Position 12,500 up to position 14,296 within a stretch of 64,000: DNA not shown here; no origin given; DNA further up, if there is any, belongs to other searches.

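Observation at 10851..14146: Two paralogous secreted proteins with a signal peptide, acidic domain, buried hydrophobic Gly/Ala segment and Lys/Arg-rich helical domain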

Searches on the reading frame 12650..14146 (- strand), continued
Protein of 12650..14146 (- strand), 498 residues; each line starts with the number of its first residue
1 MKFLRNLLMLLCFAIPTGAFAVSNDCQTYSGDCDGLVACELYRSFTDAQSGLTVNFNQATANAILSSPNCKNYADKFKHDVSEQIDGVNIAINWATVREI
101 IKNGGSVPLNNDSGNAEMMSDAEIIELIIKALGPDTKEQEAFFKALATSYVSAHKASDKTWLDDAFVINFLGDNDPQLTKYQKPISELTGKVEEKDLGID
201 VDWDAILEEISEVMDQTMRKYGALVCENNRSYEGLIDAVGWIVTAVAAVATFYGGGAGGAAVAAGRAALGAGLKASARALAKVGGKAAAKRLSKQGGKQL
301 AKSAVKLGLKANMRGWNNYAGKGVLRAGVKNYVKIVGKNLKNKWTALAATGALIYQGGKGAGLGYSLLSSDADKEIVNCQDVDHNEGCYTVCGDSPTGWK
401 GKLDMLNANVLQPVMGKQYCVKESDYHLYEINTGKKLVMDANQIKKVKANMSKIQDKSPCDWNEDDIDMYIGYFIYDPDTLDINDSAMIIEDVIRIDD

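Call 69: search_protein_families(library=pfam, alignment_id=A2, max_evalue=0.1)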
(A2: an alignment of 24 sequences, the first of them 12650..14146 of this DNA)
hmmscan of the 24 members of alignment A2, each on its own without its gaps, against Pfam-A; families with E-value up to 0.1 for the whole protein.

A. member 1, window:12650-14146:- (498 aa): 1 family
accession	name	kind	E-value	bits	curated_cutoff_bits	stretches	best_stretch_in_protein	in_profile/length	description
PF04888.17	SseC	-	0.00086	19.4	30.2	1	205-359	114-242/312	Secretion system effector C (SseC) like family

B. families by the number of members that match (of 24 scanned): 7 families
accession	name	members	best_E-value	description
PF04888.17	SseC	6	0.00052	Secretion system effector C (SseC) like family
PF22660.2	RS_preATP-grasp-like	1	0.0015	Ribonucleotide synthetase preATP-grasp domain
PF13624.11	SurA_N_3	1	0.0053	SurA-like N-terminal domain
PF07067.16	DUF1340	1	0.042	Protein of unknown function (DUF1340)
PF20750.3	PAP_NTPase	1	0.061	Poly(A) polymerase nucleotidyltransferase domain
PF08388.16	GIIM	1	0.078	Group II intron, maturase-specific domain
PF00708.24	Acylphosphatase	1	0.094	Acylphosphatase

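Call 72: search_dna_similar(query=window:12650-14146:-, collection=plasmids, mode=protein, max_evalue=0.001, max_rows=5)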
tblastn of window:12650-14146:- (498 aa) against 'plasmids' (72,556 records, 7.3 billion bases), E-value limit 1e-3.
No match.

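Call 74: search_dna_similar(query=window:12650-14146:-, collection=phages, mode=protein, max_evalue=0.001, max_rows=5)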
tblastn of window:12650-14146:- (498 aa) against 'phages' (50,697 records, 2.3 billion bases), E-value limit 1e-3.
No match.
